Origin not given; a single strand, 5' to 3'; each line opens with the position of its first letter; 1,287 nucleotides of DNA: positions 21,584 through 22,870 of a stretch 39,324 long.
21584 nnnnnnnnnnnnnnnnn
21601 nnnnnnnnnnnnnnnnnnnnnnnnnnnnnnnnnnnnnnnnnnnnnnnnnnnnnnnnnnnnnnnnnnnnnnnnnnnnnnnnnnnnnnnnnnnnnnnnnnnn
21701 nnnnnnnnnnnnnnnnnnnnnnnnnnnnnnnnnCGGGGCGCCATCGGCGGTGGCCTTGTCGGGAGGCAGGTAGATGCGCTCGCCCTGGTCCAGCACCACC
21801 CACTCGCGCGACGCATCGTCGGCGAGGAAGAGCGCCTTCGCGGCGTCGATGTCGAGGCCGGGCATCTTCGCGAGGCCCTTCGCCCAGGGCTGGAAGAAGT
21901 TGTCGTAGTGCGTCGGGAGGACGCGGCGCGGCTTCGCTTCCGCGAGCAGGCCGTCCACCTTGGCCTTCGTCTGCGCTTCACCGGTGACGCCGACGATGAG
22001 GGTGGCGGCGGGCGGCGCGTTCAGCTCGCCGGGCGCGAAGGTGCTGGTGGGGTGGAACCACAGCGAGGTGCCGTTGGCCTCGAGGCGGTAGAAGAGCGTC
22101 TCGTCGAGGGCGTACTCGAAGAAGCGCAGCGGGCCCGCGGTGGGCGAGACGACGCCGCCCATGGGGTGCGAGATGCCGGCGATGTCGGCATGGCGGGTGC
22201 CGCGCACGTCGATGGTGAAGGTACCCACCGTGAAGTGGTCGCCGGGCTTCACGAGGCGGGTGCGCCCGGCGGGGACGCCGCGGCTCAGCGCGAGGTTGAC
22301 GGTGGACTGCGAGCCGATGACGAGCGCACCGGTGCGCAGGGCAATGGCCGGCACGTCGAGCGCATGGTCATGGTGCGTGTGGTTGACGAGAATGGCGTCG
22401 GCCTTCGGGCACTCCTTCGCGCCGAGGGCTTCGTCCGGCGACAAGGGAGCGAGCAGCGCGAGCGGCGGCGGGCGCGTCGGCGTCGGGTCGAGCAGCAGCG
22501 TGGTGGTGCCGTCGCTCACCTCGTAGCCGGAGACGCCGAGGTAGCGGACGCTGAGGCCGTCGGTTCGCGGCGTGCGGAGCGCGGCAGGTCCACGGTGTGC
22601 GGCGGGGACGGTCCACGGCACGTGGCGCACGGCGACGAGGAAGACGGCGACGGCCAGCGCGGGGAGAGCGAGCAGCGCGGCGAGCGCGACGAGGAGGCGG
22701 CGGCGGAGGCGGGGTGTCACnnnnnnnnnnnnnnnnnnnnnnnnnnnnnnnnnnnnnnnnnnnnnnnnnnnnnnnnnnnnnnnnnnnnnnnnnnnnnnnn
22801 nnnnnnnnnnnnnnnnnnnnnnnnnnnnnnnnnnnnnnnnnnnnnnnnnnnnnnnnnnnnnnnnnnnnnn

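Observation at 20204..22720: Membrane-anchored MBL-fold and amidohydrolase fusion enzyme, apparently co-transcribed with an FHA-domain protein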

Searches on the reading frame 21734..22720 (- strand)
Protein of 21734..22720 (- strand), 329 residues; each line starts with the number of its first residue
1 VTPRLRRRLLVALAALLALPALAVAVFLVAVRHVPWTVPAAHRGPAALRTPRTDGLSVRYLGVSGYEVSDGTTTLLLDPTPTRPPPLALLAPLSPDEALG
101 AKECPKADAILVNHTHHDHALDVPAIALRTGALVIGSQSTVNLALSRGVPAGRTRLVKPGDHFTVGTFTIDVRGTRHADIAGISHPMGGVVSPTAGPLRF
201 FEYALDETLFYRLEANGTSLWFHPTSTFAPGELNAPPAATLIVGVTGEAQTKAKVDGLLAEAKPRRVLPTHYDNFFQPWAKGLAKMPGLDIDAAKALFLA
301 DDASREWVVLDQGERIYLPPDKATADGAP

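Call 26: search_solved_structures(query=A2, max_evalue=1, show_alignments=1)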
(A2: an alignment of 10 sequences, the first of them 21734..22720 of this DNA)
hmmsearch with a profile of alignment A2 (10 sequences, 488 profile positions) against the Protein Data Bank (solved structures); distinct sequences matched with E-value up to 1: 37.
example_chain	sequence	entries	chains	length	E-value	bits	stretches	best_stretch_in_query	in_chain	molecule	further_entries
7e3v_A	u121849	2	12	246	3.6e-10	42.5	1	266-332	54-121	UPF0173 metal-dependent hydrolase C7P97_11315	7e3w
6hrg_A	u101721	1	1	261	1.6e-06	30.5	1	217-295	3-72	UPF0173 metal-dependent hydrolase Igni_1254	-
3bv6_A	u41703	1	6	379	3.1e-06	29.5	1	267-393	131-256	Metal-dependent hydrolase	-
3x2y_A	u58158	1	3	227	8.5e-06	28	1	264-316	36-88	UPF0173 metal-dependent hydrolase TM_1162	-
3x2z_A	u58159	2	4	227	9.5e-06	27.9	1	264-316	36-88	UPF0173 metal-dependent hydrolase TM_1162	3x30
2wyl_A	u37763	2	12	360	2.8e-05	26.4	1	266-436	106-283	L-ASCORBATE-6-PHOSPHATE LACTONASE ULAG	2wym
4qn9_A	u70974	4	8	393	0.00021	23.5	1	209-283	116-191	N-acyl-phosphatidylethanolamine-hydrolyzing phospholipase D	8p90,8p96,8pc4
3x2x_A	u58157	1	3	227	0.00049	22.2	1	264-316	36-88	UPF0173 metal-dependent hydrolase TM_1162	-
8hxe_A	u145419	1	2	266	0.00093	21.3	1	271-309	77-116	Metallo-beta-lactamase L1 type 3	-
8hxi_A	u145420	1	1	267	0.00094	21.3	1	271-309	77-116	Metallo-beta-lactamase L1 type 3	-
8hxi_B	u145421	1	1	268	0.00095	21.3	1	271-309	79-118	Metallo-beta-lactamase L1 type 3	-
1sml_A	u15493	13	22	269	0.00095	21.3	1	271-309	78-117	PROTEIN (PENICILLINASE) | Metallo-beta-lactamase L1 | Metallo-beta-lactamase L1 type 3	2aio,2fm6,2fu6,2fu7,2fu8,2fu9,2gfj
5evb_A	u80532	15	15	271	0.00096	21.3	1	271-309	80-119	Metallo-beta-lactamase L1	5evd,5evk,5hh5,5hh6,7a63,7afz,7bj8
6u0y_A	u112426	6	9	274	0.0021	20.2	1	271-305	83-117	Putative metallo-beta-lactamase l1 (Beta-lactamase type ii) (Ec 3.5.2.6) (Penicillinase)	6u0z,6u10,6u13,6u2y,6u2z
6ua1_A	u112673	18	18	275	0.0021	20.2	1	271-305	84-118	Putative metallo-beta-lactamase l1 (Beta-lactamase type ii) (Ec 3.5.2.6) (Penicillinase)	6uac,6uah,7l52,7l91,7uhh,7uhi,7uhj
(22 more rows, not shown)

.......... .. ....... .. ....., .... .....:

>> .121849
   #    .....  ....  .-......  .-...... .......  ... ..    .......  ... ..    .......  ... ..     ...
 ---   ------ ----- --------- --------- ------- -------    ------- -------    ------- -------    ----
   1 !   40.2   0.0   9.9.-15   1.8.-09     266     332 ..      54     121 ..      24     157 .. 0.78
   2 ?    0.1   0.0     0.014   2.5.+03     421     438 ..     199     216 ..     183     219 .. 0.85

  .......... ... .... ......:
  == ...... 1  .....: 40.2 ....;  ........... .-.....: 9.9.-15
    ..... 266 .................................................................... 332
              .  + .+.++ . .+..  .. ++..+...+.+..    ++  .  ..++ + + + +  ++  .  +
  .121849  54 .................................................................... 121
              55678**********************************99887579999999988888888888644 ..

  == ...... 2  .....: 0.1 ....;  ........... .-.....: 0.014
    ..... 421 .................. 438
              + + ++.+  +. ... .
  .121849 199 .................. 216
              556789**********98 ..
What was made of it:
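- Closest known: UlaG / UPF0173. Same: A profile search of PDB sequences gives 7e3v at 3.6e-10 and UlaG at 2.8e-5 (call 26).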

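Call 39: predict_structure(alignment_id=A2)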
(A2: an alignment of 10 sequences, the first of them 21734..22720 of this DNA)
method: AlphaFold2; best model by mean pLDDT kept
length: 329 residues; sequences in the alignment: 10
mean_pLDDT: 89.4   pTM: 0.88
mean pLDDT of the five models: 89.4, 85.6, 84.3, 82.2, 81.8
residues with pLDDT >= 90: 191; 70-90: 125; 50-70: 8; < 50: 5
segments of 3 or more residues with pLDDT < 50: 325-329
pLDDT, mean of each block of 10 residues (from residue 1): 84 88 88 90 94 95 94 96 87 85 90 93 95 97 96 96 98 82 78 90 90 97 78 83 88 87 93 88 89 94 94 95 55
secondary structure, 60 per line:
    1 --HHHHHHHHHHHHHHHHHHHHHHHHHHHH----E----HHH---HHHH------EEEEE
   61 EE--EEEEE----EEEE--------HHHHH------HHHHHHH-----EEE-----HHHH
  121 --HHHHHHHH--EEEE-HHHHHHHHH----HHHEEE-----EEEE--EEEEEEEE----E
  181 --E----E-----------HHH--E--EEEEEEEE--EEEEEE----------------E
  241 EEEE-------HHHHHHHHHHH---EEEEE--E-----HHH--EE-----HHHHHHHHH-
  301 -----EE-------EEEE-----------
elements in order: H3-30 H46-49 E56-62 E65-69 E74-77 H86-90 H97-103 E109-111 H117-120 H123-130 E133-136 H138-146 E154-156 E162-165 E168-175 E208-215 E218-223 E240-244 H252-262 E266-270 H291-299 E315-318
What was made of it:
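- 22628..22696 (-): Only hydrophobic segment (residues 9-31), preceded by RLRRR. Predicted N-in/C-out signal-anchor. AlphaFold2 helix 3-30 (call 39).
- On Metallo-beta-lactamase superfamily (Lactamase_B_2 / Lactamase_B_3): The AlphaFold2 model has pLDDT 89.4 (call 39).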

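Call 42: fold_search(model_id=the predicted structure, library=pdb)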
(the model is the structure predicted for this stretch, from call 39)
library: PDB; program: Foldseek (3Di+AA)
matches with E <= 10: 680; with E <= 0.001: 263
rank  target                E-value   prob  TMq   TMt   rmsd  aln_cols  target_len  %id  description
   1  3bv6_A                2.8e-13  1.00  0.57  0.54   7.4       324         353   20  Crystal structure of uncharacterized metallo protein from Vibrio cholerae with beta-lactamase like fold (released 2008-01-29)
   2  2wyl_A                3.1e-13  1.00  0.49  0.53   6.2       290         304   19  Apo structure of a metallo-b-lactamase (released 2010-04-14)
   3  2wyl_B                8.9e-13  1.00  0.52  0.56   5.4       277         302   18  Apo structure of a metallo-b-lactamase (released 2010-04-14)
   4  3bv6_B                1.6e-12  1.00  0.55  0.51   8.0       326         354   20  Crystal structure of uncharacterized metallo protein from Vibrio cholerae with beta-lactamase like fold (released 2008-01-29)
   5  2wyl_D                2.9e-12  1.00  0.53  0.57   5.9       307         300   18  Apo structure of a metallo-b-lactamase (released 2010-04-14)
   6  2wym_C                3.2e-12  1.00  0.54  0.59   5.9       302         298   18  Structure of a metallo-b-lactamase (released 2010-04-14)
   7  2wym_B                4.4e-12  1.00  0.52  0.57   5.5       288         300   18  Structure of a metallo-b-lactamase (released 2010-04-14)
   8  2wyl_E                5.3e-12  1.00  0.54  0.58   5.5       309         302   19  Apo structure of a metallo-b-lactamase (released 2010-04-14)
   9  2wym_F                6.3e-12  1.00  0.54  0.59   5.1       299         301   19  Structure of a metallo-b-lactamase (released 2010-04-14)
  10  2wyl_C                9.1e-12  1.00  0.52  0.57   5.4       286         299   18  Apo structure of a metallo-b-lactamase (released 2010-04-14)
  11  3x2z_A                1.0e-11  1.00  0.53  0.75   5.6       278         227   18  Crystal structure of metallo-beta-lactamase in complex with nickel from Thermotoga maritima (released 2016-02-17)
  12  2wym_A                1.0e-11  1.00  0.53  0.57   5.2       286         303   18  Structure of a metallo-b-lactamase (released 2010-04-14)
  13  3x2y_A                1.3e-11  1.00  0.54  0.76   5.6       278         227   18  Crystal structure of metallo-beta-lactamase H8A from Thermotoga maritima (released 2016-02-17)
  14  2wym_E                4.8e-11  1.00  0.52  0.57   6.1       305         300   19  Structure of a metallo-b-lactamase (released 2010-04-14)
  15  3x2x_A                5.1e-11  1.00  0.54  0.75   5.2       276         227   17  Crystal structure of metallo-beta-lactamase H48A from Thermotoga maritima (released 2016-02-17)
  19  7e3v_A                1.1e-10  1.00  0.48  0.66   4.8       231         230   19  Metallo beta-lactamase fold protein (cAMP free) (released 2022-02-23)
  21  6hrg                  1.5e-10  1.00  0.54  0.73   4.9       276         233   18  Structure of Igni18, a novel metallo hydrolase from the hyperthermophilic archaeon Ignicoccus hospitalis KIN4/I (released 2019-10-09)
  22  4qn9_B                1.4e-09  1.00  0.58  0.59   6.1       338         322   16  Structure of human NAPE-PLD (released 2015-06-17)
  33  4qn9_A                1.1e-08  1.00  0.57  0.58   6.1       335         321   16  Structure of human NAPE-PLD (released 2015-06-17)
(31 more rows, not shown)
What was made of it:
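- On Metallo-beta-lactamase superfamily (Lactamase_B_2 / Lactamase_B_3): Foldseek gives probability 1.0 to 3bv6, 2wyl, 3x2z and 4qn9 (call 42).
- Closest known: UlaG / UPF0173. Same: The best structural matches are 3bv6, 2wyl (UlaG), 3x2z, 6hrg and 4qn9, all at Foldseek probability 1.0 (call 42).
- The MBL model's best structural matches are the UlaG lactonase, 3bv6, TM1162 and NAPE-PLD (call 42).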
